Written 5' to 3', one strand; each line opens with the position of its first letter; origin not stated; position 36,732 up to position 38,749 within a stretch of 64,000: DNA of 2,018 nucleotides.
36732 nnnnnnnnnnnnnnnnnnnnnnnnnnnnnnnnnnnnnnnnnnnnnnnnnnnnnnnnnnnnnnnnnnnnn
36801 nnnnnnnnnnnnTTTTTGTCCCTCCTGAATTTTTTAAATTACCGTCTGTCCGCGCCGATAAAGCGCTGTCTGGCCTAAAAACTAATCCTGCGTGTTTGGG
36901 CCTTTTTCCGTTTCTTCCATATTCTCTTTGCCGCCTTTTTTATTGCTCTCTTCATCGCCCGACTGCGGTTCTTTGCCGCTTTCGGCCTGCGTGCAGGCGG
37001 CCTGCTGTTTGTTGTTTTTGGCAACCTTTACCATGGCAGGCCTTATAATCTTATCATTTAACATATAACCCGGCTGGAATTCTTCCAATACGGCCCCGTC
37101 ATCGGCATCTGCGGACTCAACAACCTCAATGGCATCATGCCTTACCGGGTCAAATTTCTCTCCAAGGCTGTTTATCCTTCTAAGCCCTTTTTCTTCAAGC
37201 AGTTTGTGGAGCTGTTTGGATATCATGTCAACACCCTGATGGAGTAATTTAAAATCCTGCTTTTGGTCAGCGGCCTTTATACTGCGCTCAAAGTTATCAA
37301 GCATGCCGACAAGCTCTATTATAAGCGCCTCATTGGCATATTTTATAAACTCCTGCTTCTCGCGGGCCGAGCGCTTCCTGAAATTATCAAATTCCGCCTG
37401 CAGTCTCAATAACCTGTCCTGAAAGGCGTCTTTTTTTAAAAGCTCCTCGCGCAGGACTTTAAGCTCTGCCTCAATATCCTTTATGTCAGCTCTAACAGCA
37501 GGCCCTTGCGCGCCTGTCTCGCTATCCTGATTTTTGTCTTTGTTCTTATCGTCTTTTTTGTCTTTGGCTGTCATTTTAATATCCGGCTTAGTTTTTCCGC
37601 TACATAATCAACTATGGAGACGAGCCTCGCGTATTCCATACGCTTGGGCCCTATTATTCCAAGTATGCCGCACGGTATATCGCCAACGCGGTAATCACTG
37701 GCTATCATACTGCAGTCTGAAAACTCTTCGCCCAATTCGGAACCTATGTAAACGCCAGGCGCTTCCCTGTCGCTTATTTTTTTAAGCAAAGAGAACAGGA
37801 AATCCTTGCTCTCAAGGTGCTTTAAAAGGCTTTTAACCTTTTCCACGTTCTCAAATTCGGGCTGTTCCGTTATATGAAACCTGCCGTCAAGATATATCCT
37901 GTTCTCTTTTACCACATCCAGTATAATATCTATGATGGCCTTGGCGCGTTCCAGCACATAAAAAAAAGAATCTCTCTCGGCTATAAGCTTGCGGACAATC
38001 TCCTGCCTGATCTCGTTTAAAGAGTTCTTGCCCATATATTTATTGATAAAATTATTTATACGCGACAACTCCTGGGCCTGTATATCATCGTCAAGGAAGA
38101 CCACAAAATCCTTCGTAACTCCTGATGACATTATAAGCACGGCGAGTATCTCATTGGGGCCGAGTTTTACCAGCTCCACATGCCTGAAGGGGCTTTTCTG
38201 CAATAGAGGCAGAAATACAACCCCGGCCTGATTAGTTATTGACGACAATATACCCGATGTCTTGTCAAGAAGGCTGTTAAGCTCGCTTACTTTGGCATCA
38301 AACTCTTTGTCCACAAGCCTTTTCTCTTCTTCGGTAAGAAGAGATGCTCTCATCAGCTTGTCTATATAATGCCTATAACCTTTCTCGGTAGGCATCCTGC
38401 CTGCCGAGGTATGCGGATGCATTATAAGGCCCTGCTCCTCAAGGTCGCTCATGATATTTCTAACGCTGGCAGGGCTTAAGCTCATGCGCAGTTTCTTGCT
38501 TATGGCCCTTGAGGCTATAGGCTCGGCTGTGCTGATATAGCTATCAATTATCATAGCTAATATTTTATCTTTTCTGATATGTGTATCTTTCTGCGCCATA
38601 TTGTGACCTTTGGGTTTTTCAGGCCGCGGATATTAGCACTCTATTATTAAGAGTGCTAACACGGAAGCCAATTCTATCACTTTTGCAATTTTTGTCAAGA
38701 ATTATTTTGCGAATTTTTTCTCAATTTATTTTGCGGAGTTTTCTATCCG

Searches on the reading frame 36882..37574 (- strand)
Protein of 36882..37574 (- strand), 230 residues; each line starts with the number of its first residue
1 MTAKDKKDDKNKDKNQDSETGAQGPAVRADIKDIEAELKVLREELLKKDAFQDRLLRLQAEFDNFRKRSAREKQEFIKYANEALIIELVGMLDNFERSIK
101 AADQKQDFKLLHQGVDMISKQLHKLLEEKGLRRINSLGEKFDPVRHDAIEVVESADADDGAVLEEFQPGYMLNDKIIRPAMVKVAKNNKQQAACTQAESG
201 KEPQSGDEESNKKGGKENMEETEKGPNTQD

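Call 4: search_protein_families(library=pfam, proteins=[window:36882-37574:-])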
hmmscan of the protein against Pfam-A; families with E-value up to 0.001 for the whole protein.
window:36882-37574:- (230 aa): 1 family
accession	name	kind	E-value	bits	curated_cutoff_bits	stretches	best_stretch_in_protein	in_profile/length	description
PF01025.24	GrpE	-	2.8e-47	160.9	25.8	1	29-186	11-165/165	GrpE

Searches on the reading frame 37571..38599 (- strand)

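Call 4: search_protein_families(library=pfam, proteins=[window:37571-38599:-])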
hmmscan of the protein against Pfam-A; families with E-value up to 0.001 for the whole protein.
window:37571-38599:- (342 aa): 2 families
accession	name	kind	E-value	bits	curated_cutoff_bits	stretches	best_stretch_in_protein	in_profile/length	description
PF01628.27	HrcA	-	3.9e-53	181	22.2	1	109-327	2-215/215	HrcA protein C terminal domain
PF03444.21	HrcA_DNA-bdg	-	0.00013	22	21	1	11-76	7-71/79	Winged helix-turn-helix transcription repressor, HrcA DNA-binding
